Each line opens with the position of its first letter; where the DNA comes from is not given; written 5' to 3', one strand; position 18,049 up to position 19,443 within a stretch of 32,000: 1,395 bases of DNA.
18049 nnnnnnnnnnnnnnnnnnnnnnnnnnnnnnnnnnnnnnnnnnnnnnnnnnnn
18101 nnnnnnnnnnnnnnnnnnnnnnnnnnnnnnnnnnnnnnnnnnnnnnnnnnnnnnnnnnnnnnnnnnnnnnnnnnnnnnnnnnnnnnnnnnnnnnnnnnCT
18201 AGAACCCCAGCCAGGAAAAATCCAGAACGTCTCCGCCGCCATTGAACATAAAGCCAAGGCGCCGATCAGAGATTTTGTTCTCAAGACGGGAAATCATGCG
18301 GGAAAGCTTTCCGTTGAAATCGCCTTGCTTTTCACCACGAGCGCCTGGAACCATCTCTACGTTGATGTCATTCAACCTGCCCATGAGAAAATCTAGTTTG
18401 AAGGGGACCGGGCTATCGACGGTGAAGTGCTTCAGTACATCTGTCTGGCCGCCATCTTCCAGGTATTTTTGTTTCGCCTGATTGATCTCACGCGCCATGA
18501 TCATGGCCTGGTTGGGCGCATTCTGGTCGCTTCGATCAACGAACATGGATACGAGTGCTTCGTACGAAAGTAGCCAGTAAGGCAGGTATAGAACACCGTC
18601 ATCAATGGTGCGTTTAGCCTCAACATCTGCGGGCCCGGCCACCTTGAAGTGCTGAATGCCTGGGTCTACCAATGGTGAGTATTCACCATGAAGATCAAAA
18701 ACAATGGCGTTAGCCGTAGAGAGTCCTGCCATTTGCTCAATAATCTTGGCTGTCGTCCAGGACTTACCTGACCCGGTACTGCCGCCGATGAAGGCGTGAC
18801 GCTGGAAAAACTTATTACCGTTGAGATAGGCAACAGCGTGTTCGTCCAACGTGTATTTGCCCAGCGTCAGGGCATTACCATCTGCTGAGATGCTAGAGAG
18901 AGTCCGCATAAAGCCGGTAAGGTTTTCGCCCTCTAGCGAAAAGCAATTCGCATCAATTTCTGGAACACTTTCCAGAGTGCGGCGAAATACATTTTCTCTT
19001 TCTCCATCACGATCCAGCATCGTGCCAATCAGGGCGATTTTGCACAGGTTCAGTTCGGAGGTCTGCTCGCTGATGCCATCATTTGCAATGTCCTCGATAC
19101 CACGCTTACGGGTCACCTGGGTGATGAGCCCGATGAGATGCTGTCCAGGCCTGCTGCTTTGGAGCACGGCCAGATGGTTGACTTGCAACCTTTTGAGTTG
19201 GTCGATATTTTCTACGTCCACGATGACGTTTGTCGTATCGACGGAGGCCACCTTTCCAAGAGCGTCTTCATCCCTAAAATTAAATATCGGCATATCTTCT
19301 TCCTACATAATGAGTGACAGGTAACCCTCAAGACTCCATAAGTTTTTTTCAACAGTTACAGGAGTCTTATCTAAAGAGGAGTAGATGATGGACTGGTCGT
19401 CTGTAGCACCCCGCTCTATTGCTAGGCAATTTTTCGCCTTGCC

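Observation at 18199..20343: SIR2-HerA anti-phage system with its HerA ATPase cut off by the transposon end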

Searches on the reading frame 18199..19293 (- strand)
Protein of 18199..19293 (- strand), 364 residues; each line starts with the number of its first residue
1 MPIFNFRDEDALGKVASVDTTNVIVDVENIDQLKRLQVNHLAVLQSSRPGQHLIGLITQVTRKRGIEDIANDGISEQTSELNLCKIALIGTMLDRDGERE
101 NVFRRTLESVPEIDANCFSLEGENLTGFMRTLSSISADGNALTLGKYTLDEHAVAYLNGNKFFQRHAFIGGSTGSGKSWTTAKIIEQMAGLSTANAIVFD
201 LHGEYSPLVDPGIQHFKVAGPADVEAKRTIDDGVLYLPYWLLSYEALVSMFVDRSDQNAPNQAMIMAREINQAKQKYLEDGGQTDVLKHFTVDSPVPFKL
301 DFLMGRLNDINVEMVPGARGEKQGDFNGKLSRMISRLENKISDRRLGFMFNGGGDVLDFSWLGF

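Call 5: search_protein_families(library=padloc, proteins=[window:18199-19293:-])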
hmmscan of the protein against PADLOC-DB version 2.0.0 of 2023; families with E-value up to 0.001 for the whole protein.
window:18199-19293:- (364 aa): 15 families
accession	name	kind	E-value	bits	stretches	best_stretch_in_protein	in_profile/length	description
PDLC04107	HerA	-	2.6e-157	520.6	1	2-299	4-305/306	-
PDLC04101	HerA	-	1.3e-149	496.3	1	3-362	5-364/400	-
PDLC04105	HerA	-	2.7e-132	440.3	1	1-362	1-363/576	-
PDLC04099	HerA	-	4.7e-90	298.6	1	1-208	1-213/214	-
PDLC04104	HerA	-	1.8e-54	182.9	1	194-362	2-165/379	-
PDLC02188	HerA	-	4.3e-25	86.6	1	142-313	122-282/578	-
PDLC04102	HerA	-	1.2e-15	54.9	1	11-267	9-283/654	-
PDLC04103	HerA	-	2.6e-15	53.8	1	37-260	51-259/579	-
PDLC04100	HerA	-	9.7e-13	45.6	1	84-253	89-246/580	-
PDLC02185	HerA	-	6.8e-12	42.9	1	87-252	92-247/585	-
PDLC04098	HerA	-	1e-11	42.2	1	86-258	99-274/686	-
PDLC04106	HerA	-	2.8e-11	40.7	1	49-288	53-294/667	-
PDLC04097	HerA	-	5.5e-07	26.6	1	99-206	100-209/618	-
PDLC04140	mad8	-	1.9e-06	25.6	1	165-306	28-149/314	mads_8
PDLC01055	HerA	-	6.4e-06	23.2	1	108-209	106-203/532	Type III coevolved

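Call 6: search_protein_families(library=pfam, proteins=[window:18199-19293:-])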
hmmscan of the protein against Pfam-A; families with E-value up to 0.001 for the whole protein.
window:18199-19293:- (364 aa): 2 families
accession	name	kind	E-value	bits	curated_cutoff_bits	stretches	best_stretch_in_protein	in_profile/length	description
PF01935.23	DUF87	-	1.6e-23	84.4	23.2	1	144-340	3-176/220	Helicase HerA, central domain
PF10412.15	TrwB_AAD_bind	-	2.9e-05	23.6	20.5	1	164-206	15-56/387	Type IV secretion-system coupling protein DNA-binding domain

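Call 24: find_encoding_contigs(protein=window:18199-19293:-, flank=10000, max_places=10)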
Protein window:18199-19293:- (364 aa): 2 contigs read that carry it; 2 places shown.
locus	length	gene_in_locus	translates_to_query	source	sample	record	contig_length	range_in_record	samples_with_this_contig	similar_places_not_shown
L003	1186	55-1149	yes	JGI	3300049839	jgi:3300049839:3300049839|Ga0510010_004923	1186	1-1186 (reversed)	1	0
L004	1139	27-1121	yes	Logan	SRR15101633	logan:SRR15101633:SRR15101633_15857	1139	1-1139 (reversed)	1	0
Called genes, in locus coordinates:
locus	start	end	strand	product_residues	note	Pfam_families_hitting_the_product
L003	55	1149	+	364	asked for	PF01935:DUF87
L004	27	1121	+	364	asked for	PF01935:DUF87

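Call 25: find_homologous_proteins(query=window:18199-19293:-, max_evalue=1e-20)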
Query window:18199-19293:- (364 aa): 7089 proteins with E <= 1e-20 among 8000 candidates; the best 120 are listed.
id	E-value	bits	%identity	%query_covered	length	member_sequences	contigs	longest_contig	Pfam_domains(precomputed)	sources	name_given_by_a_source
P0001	2.1e-237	805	99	99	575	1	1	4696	PF10412.16,PF01935.24,PF05872.19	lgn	-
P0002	4.2e-233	791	98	99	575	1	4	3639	PF10412.16,PF01935.24,PF05872.19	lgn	-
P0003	5.4e-232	787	97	99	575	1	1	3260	PF10412.16,PF01935.24,PF05872.19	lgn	-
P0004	6.2e-232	787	97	99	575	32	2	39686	PF10412.16,PF01935.24,PF05872.19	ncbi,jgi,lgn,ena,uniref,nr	ncbi:ATP-binding protein [Pseudomonas fluorescens]|jgi:DNA helicase HerA-like ATPase|uniref:ATP-bind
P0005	7.9e-232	787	97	99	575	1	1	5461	PF10412.16,PF01935.24,PF05872.19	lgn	-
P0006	2.0e-231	785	97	99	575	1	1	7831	PF10412.16,PF01935.24,PF05872.19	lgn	-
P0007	3.1e-231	785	96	99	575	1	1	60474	PF10412.16,PF01935.24,PF05872.19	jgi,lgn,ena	-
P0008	3.2e-231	785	96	99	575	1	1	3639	PF10412.16,PF01935.24,PF05872.19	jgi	jgi:uncharacterized protein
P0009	1.1e-230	783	96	99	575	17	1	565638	PF10412.16,PF01935.24,PF05872.19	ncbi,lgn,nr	ncbi:MAG: ATP-binding protein [bacterium]|nr:ATP-binding protein [bacterium]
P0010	1.4e-230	783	96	99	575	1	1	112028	PF10412.16,PF01935.24,PF05872.19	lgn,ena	-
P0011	2.1e-230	782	96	99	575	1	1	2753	PF10412.16,PF01935.24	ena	-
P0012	2.2e-230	782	96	99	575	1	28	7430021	PF10412.16,PF01935.24,PF05872.19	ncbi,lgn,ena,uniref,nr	ncbi:ATP-binding protein [Pseudomonas umsongensis]|uniref:Helicase HerA central domain-containing pr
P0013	2.2e-230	782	96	99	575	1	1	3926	PF10412.16,PF01935.24,PF05872.19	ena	-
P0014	3.4e-230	781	97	99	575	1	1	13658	PF10412.16,PF01935.24,PF05872.19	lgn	-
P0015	5.3e-229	777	96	99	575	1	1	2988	PF01935.24,PF05872.19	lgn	-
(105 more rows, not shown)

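Call 26: find_encoding_contigs(protein=P0001, flank=10000, max_places=5)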
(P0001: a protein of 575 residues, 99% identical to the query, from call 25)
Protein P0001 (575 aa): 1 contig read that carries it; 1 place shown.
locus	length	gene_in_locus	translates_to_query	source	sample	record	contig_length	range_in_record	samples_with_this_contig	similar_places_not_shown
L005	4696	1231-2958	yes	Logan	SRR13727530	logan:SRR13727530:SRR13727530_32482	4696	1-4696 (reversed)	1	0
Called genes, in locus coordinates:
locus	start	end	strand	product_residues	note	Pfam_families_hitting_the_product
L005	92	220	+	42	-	-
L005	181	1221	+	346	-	PF13289:SIR2_2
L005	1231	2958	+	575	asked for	PF01935:DUF87, PF05872:HerA_C (faint), PF10412:TrwB_AAD_bind (faint)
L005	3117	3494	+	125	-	-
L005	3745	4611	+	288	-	-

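Call 27: find_encoding_contigs(protein=P0002, flank=10000, max_places=5)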
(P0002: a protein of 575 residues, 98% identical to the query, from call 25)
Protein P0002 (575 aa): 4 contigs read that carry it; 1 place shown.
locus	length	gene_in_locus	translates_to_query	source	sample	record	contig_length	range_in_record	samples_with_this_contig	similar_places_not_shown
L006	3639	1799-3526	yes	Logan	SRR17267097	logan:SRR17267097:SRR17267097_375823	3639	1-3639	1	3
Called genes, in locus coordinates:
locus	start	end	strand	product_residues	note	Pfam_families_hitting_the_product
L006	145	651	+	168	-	-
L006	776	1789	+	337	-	PF13289:SIR2_2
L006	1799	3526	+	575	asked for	PF01935:DUF87, PF05872:HerA_C (faint), PF10412:TrwB_AAD_bind (faint)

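Call 40: search_solved_structures(query=P0001, max_evalue=0.00001, show_alignments=1)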
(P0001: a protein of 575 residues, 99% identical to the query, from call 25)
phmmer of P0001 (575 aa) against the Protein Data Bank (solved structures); distinct sequences matched with E-value up to 0.00001: 9.
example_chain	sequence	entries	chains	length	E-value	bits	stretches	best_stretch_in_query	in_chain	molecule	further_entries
9c1m_M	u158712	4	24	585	3.6e-73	250.2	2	321-573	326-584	ATP-binding protein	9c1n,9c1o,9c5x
8ziq_M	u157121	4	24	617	4.8e-69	236.6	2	319-571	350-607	HerA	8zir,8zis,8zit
8xau_A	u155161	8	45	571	1e-65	225.6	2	319-571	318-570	ATP-binding protein | HerA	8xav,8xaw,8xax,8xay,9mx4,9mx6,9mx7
8wiv_A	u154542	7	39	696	1.1e-42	149.6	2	332-554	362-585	Helicase HerA central domain-containing protein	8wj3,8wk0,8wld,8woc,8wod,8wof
8j4u_M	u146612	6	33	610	4.2e-29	104.8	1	331-555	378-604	Nucleoside triphosphate hydrolase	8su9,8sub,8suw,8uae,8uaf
8yho_A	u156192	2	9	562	2.6e-25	92.3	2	383-542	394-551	DUF87 domain-containing protein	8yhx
9x1l_A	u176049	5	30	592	5.1e-23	84.7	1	415-536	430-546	DNA helicase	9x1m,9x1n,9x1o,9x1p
4d2i_A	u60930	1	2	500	1e-21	80.4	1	377-559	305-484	HERA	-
8wet_A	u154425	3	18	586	2.2e-07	33.1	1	445-500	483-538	TdpA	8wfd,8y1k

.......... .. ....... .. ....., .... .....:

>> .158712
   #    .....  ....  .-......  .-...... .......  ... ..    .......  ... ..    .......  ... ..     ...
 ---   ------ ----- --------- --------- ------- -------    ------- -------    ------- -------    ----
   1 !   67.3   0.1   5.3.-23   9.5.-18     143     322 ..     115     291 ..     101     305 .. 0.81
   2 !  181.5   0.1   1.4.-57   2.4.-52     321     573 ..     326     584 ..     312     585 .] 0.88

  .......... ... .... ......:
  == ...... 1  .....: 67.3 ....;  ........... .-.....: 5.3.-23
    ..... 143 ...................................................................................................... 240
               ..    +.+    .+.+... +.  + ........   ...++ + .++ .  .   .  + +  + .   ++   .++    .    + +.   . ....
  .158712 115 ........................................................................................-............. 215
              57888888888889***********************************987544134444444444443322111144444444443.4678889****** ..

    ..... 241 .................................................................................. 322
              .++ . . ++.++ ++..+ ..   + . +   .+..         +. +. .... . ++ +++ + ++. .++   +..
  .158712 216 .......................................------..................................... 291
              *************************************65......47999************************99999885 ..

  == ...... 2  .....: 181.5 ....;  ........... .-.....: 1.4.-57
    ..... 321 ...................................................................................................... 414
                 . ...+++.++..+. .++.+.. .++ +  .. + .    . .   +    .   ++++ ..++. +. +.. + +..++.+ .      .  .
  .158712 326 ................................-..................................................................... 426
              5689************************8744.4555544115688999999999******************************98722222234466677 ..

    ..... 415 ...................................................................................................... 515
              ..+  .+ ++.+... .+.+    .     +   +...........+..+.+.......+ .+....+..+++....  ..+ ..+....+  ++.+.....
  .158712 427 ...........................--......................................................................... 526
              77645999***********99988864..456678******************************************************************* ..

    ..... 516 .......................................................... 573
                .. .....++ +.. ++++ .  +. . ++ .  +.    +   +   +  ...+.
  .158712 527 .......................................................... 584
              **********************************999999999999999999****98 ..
